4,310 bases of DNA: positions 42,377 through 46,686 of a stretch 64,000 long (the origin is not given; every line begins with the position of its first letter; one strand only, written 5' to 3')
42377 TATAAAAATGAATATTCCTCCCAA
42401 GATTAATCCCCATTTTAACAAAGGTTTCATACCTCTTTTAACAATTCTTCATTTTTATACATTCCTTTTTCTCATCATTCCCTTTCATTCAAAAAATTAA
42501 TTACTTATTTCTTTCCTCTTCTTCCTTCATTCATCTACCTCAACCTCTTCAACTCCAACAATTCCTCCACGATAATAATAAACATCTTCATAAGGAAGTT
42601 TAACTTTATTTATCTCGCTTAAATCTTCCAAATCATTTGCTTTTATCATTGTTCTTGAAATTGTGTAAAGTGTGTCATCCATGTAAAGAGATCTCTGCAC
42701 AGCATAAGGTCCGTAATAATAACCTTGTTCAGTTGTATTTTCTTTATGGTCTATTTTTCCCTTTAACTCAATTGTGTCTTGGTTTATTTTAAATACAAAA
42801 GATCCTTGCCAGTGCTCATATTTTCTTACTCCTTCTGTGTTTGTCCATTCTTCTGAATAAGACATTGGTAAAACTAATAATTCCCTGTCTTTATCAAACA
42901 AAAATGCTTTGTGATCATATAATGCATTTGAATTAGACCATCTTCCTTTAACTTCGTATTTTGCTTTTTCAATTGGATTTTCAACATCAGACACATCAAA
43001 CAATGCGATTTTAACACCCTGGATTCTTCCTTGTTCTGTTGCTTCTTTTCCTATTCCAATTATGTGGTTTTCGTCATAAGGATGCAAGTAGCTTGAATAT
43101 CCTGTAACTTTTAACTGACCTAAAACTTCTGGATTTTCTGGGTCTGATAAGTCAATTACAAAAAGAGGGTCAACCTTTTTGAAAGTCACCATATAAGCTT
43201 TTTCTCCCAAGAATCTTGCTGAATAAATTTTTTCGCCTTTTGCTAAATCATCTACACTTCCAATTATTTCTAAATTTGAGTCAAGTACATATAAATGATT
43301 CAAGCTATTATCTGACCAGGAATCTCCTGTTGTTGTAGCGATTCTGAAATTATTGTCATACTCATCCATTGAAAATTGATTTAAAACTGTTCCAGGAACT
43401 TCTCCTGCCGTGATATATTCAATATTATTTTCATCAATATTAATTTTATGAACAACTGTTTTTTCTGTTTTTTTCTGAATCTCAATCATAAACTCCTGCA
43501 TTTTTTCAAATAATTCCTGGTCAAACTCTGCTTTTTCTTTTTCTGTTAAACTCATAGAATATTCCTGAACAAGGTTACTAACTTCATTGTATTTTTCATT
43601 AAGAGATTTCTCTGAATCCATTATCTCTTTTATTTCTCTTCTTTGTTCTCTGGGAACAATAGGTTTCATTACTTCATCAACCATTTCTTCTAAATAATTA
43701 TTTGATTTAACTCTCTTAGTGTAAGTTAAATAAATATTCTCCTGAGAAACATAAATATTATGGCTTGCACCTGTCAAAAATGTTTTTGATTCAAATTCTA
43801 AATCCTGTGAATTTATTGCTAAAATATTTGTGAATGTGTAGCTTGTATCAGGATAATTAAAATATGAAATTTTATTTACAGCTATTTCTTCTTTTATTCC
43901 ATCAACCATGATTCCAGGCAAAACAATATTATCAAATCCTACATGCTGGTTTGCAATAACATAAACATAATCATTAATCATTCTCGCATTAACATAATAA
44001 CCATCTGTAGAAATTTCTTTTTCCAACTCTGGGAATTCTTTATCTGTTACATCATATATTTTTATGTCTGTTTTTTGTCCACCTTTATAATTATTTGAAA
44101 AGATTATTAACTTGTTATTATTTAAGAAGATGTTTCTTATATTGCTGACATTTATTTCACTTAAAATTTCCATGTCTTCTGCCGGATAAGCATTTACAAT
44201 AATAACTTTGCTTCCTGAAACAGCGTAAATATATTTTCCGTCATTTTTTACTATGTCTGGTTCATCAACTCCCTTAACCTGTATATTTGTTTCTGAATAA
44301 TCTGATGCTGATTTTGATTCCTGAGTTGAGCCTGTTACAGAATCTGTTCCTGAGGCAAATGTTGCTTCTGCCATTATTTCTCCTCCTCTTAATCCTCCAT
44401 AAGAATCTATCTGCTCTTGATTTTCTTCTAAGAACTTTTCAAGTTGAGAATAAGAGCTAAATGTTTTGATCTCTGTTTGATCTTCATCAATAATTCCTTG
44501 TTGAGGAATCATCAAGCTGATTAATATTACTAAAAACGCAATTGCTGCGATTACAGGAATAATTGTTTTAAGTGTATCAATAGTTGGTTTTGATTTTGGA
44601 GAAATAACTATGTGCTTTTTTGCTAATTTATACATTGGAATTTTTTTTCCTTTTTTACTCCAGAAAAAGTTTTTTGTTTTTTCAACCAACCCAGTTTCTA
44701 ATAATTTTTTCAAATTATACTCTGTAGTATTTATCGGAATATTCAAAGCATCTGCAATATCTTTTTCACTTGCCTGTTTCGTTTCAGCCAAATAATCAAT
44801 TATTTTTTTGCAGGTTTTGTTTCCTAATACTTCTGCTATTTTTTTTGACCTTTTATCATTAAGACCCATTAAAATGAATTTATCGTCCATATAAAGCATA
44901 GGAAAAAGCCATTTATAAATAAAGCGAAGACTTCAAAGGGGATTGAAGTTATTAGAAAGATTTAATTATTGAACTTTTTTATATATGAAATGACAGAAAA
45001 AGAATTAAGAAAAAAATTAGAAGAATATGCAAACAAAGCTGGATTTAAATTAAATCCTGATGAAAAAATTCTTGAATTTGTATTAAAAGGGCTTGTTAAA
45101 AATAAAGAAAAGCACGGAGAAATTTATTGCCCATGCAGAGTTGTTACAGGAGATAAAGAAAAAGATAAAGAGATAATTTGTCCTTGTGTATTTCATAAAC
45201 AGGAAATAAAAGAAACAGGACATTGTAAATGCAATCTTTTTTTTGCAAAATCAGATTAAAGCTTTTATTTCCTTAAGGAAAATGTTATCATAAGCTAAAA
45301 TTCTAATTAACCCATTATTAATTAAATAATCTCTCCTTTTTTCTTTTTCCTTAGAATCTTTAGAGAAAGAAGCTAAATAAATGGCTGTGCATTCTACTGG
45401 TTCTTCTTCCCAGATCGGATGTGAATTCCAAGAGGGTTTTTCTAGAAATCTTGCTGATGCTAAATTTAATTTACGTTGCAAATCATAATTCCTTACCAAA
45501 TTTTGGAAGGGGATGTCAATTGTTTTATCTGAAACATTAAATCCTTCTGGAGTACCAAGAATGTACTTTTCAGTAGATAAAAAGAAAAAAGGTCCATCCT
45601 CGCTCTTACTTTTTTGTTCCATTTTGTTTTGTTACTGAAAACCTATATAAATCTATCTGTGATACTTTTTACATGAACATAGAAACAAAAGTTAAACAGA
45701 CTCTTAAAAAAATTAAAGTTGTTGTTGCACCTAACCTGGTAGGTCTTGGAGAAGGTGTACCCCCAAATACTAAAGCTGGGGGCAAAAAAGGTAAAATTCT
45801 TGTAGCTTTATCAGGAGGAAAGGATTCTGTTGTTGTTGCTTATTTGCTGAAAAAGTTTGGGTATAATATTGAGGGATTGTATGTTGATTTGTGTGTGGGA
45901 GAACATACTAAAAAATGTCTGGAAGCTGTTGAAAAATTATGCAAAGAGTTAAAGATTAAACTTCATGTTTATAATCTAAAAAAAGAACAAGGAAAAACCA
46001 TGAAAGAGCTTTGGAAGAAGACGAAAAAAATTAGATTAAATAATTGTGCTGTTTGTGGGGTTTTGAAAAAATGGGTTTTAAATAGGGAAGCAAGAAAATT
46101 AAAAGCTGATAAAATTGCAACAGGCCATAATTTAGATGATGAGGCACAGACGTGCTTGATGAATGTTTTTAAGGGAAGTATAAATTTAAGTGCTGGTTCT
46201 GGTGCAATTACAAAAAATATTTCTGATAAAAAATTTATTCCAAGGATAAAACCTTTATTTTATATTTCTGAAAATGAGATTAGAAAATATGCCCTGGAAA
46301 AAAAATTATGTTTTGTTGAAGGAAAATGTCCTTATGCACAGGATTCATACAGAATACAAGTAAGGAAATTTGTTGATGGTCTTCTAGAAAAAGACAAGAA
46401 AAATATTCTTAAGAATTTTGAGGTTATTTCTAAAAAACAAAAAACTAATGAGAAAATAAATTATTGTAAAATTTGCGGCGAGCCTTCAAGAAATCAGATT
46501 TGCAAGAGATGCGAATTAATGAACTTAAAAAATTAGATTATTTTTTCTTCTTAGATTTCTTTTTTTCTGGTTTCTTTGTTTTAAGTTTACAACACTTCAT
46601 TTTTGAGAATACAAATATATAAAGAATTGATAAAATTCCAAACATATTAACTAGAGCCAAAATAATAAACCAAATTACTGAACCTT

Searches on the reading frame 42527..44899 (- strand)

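Call 75: search_protein_families(library=pfam, proteins=[window:42527-44899:-], max_evalue=0.00001)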
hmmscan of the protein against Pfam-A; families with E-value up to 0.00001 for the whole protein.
window:42527-44899:- (790 aa): 3 families
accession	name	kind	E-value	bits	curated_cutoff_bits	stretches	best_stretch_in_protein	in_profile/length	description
PF09826.15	Beta_propel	-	3.4e-159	531.3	22.4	1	201-760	1-495/495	Beta propeller domain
PF12840.13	HTH_20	-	7.9e-10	39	27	1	25-74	1-50/51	Helix-turn-helix domain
PF13412.12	HTH_24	-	4.2e-06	26.7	21.9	1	31-73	6-48/48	Winged helix-turn-helix DNA-binding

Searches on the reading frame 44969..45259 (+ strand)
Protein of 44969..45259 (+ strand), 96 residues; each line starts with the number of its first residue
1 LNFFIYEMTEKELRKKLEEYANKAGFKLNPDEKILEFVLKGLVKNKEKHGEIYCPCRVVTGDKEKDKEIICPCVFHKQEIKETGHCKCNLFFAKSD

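Call 3: search_protein_families(library=pfam, proteins=[window:44969-45259:+], max_evalue=0.01)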
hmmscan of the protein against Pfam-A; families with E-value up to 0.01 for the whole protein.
window:44969-45259:+ (96 aa): 1 family
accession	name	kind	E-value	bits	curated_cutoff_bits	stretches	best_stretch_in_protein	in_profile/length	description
PF02943.20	FeThRed_B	-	8.5e-24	84.1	22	1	12-94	4-88/106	Ferredoxin thioredoxin reductase catalytic beta chain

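Call 84: search_protein_families(library=ncbifam, proteins=[window:44969-45259:+], max_evalue=10)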
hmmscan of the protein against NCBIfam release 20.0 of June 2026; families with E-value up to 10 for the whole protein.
window:44969-45259:+ (96 aa): 2 families
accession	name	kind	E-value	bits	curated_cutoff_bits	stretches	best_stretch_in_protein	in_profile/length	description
NF041072.1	FtrB_double_U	equivalog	7.4e-22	77.4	160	1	14-92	13-91/121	FtrB family double-selenoprotein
TIGR01565.1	homeo_ZF_HD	subfamily_domain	0.044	13.7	57.45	1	11-32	10-31/58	homeobox domain, ZF-HD class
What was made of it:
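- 44969..45259 (+): Protein resembling the ferredoxin:thioredoxin reductase catalytic subunit (FtrB-like), with CPC...CPC...CKC cysteines; possible electron input, loosely linked. PF02943 E 8.5e-24 (call 3); NF041072 at 77 bits, below its cutoff of 160 (call 84).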

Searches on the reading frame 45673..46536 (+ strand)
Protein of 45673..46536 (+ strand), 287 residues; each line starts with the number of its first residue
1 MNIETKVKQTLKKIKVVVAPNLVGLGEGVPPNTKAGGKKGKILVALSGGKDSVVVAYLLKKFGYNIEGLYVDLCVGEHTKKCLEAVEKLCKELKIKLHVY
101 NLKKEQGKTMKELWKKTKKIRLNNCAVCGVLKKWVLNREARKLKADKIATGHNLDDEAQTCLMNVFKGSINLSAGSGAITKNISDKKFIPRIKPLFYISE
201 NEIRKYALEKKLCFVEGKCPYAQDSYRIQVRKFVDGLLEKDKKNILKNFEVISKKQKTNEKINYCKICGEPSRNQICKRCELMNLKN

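Call 3: search_protein_families(library=pfam, proteins=[window:45673-46536:+], max_evalue=0.01)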
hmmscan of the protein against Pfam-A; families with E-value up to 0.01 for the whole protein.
window:45673-46536:+ (287 aa): 7 families
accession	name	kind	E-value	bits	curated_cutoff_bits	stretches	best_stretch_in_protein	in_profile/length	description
PF01171.26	ATP_bind_3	-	2.7e-19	70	27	1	41-232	1-181/182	PP-loop family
PF03054.22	tRNA_Me_trans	-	3.9e-13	50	20.6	1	41-213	2-187/202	tRNA methyl transferase HUP domain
PF01507.26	PAPS_reduct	-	9.6e-11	42.4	22.5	1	42-212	2-154/175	Phosphoadenosine phosphosulfate reductase domain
PF02568.20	ThiI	-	1.9e-08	34.6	20.5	1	37-165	1-129/197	Thiamine biosynthesis protein (ThiI)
PF06508.19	QueC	-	8.4e-08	32.4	22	1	41-139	1-97/210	Queuosine biosynthesis protein QueC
PF24167.1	DUF7411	-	1.3e-05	25.3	28.7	1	41-158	2-109/194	Family of unknown function (DUF7411)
PF02540.23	NAD_synthase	-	1.5e-05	24.7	21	1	41-125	20-104/242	NAD synthase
